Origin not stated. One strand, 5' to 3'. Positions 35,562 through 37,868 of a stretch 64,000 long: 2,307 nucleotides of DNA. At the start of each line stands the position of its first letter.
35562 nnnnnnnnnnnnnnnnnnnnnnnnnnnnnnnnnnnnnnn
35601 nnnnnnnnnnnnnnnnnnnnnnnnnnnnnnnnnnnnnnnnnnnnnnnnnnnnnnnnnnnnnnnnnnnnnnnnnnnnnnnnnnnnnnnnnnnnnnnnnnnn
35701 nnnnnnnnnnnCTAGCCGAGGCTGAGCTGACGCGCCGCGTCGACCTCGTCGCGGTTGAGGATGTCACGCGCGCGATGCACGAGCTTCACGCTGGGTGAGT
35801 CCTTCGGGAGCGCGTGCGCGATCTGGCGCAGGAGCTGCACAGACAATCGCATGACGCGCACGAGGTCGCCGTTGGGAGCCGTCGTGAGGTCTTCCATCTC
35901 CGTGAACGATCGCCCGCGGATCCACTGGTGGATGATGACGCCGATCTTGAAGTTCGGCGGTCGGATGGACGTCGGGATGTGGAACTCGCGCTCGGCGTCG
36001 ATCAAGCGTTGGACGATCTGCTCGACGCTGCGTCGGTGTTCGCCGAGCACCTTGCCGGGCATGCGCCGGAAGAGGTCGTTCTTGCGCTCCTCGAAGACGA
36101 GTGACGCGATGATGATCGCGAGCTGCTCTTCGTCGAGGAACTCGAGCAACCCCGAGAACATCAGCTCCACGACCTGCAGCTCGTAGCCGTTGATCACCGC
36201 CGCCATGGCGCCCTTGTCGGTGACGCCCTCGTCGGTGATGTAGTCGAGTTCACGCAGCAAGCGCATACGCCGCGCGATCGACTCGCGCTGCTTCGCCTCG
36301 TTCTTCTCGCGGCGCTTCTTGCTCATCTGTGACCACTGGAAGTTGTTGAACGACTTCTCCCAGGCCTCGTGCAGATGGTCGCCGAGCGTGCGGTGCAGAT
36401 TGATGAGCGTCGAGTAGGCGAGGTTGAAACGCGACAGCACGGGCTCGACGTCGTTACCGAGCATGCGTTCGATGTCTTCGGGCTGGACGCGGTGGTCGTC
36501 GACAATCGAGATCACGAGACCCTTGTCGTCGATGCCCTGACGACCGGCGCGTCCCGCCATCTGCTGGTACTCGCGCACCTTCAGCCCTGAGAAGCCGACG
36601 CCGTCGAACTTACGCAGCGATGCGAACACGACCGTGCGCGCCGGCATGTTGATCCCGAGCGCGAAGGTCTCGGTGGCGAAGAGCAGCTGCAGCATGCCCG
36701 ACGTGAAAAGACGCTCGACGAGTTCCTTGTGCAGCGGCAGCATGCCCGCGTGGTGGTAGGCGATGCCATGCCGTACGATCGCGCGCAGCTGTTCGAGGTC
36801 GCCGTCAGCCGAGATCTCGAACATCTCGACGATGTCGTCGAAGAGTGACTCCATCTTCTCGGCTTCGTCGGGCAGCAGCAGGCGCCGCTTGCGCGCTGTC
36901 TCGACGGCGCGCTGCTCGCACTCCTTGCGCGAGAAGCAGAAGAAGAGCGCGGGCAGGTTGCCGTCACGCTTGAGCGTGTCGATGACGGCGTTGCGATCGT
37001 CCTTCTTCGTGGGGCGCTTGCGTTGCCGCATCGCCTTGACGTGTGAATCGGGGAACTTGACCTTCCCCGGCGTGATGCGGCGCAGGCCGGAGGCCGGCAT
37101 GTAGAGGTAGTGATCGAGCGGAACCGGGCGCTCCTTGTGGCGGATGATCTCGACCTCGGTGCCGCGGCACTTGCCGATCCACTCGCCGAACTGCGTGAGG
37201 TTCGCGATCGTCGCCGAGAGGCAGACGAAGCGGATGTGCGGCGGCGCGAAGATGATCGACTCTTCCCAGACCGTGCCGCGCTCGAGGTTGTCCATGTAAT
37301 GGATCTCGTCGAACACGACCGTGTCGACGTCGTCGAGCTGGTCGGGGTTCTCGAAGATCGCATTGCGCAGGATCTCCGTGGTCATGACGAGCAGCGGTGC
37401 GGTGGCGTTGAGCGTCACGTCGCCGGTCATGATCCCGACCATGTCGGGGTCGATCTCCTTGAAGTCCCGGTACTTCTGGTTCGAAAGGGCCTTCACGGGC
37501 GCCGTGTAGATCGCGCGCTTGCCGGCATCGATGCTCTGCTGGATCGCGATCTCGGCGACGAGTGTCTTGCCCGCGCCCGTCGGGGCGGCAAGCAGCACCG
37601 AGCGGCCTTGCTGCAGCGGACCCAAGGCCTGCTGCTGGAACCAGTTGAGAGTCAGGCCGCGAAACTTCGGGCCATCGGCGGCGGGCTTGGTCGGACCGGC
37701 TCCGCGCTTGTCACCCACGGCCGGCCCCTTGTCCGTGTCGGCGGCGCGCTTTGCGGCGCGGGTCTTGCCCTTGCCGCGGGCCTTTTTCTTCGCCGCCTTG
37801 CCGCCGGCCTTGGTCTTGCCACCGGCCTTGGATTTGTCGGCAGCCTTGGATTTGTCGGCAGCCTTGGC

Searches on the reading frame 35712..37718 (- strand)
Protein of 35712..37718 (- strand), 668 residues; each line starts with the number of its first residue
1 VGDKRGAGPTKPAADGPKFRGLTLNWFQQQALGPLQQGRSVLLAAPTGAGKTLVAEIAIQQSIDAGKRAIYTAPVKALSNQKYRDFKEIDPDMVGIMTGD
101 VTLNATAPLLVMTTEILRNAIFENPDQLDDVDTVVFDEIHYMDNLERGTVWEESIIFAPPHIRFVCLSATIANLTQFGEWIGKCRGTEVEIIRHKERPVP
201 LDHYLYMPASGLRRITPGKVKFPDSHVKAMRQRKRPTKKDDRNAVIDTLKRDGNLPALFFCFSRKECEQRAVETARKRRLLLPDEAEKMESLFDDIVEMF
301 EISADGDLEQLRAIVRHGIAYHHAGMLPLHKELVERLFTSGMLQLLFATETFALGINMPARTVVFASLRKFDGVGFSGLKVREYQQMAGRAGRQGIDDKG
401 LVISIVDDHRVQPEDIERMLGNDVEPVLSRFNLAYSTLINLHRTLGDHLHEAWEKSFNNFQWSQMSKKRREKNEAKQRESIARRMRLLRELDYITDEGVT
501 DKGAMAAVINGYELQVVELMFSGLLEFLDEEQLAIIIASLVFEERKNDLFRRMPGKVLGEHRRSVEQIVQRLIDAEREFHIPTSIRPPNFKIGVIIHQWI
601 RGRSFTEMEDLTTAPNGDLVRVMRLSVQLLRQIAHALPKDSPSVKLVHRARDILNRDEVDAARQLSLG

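Call 59: search_protein_families(library=pfam, proteins=[window:35712-37718:-], max_evalue=0.001)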
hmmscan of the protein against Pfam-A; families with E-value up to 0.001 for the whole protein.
window:35712-37718:- (668 aa): 5 families
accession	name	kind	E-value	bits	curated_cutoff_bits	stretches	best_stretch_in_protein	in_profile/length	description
PF00270.35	DEAD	-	9.1e-29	100.8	26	1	27-174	3-164/167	DEAD/DEAH box helicase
PF08148.17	DSHCT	-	3.3e-24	86.1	22.7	1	497-659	2-170/172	DSHCT (NUC185) domain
PF04851.21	ResIII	-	1.7e-12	48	22.5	1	28-171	8-162/164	Type III restriction enzyme, res subunit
PF00271.37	Helicase_C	-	1e-08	35.8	23.5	1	309-395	32-110/110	Helicase conserved C-terminal domain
PF22527.2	DEXQc_Suv3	-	1.6e-07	31.4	27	1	41-174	16-137/154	DEXQ-box helicase domain of Suv3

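Call 60: find_homologous_proteins(query=window:35715-37718:-, max_evalue=1e-50)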
Query window:35715-37718:- (668 aa): 8000 proteins with E <= 1e-50 among 8000 candidates; the best 120 are listed.
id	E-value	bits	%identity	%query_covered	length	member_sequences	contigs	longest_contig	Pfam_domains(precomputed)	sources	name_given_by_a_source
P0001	0.0e+0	1509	100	100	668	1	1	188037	PF00270.36,PF00271.38,PF22527.3,PF08148.18,PF04851.22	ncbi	-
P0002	0.0e+0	1314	86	100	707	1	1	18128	PF00270.36,PF00271.38,PF22527.3,PF08148.18,PF04851.22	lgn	-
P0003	0.0e+0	1131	74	99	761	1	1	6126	PF00270.36,PF00271.38,PF22527.3,PF08148.18,PF04851.22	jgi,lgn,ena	-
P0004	0.0e+0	1101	72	100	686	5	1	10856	PF00270.36,PF00271.38,PF22527.3,PF08148.18,PF04851.22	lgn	-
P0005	0.0e+0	1075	71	99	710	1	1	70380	PF00270.36,PF00271.38,PF22527.3,PF08148.18,PF04851.22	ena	-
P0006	0.0e+0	1069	71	97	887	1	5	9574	PF00270.36,PF00271.38,PF22527.3,PF08148.18,PF04851.22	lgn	-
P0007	0.0e+0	1069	70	97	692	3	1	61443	PF00270.36,PF00271.38,PF22527.3,PF08148.18,PF04851.22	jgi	-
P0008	0.0e+0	1064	70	99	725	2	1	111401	PF00270.36,PF00271.38,PF22527.3,PF08148.18,PF04851.22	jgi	jgi:superfamily II RNA helicase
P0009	0.0e+0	1062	71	98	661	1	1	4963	PF00270.36,PF00271.38,PF22527.3,PF08148.18,PF04851.22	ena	-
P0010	0.0e+0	1060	70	99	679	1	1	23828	PF00270.36,PF00271.38,PF22527.3,PF08148.18,PF04851.22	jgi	jgi:superfamily II RNA helicase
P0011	0.0e+0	1059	72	97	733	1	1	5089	PF00270.36,PF00271.38,PF22527.3,PF08148.18,PF04851.22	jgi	jgi:superfamily II RNA helicase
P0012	0.0e+0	1057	69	99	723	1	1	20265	PF00270.36,PF00271.38,PF22527.3,PF08148.18,PF04851.22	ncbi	-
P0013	0.0e+0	1054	71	98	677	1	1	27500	PF00270.36,PF00271.38,PF22527.3,PF08148.18,PF04851.22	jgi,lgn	-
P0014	0.0e+0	1047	69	99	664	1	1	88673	PF00270.36,PF00271.38,PF22527.3,PF08148.18,PF04851.22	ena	-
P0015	0.0e+0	1047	70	100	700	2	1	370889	PF00270.36,PF00271.38,PF22527.3,PF08148.18,PF04851.22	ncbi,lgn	-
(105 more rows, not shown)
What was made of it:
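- Tried and rejected: The phylum is inferred from homologue names (call 60).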

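Call 61: find_encoding_contigs(protein=P0002, flank=6000, max_places=3)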
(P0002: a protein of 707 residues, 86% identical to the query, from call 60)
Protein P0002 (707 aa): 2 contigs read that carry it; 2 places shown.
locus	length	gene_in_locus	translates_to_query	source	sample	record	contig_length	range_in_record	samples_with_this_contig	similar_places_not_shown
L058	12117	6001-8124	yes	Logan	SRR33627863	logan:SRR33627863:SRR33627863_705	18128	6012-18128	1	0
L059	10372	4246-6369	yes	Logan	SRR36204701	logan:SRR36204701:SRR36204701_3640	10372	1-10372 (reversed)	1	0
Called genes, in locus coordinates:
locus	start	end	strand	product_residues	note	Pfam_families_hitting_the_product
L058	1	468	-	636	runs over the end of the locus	PF19335:HMBD, PF25919:BSH_CusB, PF25973:BSH_CzcB, PF25944:Beta-barrel_RND (weak), PF25954:Beta-barrel_RND_2, PF19335:HMBD, PF25975:CzcB_C (weak), PF11827:DUF3347, +1 more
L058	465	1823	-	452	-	PF02321:OEP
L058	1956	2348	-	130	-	-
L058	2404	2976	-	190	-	PF00990:GGDEF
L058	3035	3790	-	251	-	PF20772:TACO1_YebC_N, PF01709:Transcrip_reg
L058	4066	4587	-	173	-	PF00380:Ribosomal_S9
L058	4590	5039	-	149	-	PF00572:Ribosomal_L13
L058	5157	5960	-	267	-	-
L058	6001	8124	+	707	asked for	PF00270:DEAD, PF04851:ResIII, PF22527:DEXQc_Suv3 (weak), PF00271:Helicase_C, PF08148:DSHCT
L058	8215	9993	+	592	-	PF00144:Beta-lactamase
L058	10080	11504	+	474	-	PF00282:Pyridoxal_deC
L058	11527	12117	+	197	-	?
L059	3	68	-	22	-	?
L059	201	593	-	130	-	-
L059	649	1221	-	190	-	PF00990:GGDEF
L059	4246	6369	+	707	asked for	PF00270:DEAD, PF04851:ResIII, PF22527:DEXQc_Suv3 (weak), PF00271:Helicase_C, PF08148:DSHCT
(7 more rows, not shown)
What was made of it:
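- Downstream gene order differs in the orthologous contig (call 61).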

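Call 62: find_encoding_contigs(protein=P0001, flank=10000, max_places=2)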
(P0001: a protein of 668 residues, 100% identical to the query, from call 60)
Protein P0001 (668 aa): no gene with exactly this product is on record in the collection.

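Call 69: list_cluster_members(proteins=[P0001, P0002])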
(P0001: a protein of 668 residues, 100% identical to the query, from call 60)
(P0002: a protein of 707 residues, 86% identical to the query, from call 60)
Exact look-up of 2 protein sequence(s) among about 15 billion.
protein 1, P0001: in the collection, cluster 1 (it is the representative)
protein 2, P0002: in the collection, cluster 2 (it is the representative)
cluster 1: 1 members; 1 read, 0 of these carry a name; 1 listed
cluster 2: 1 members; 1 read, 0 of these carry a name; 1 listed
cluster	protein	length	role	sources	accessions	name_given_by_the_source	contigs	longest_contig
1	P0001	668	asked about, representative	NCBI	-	-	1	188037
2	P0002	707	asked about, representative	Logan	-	-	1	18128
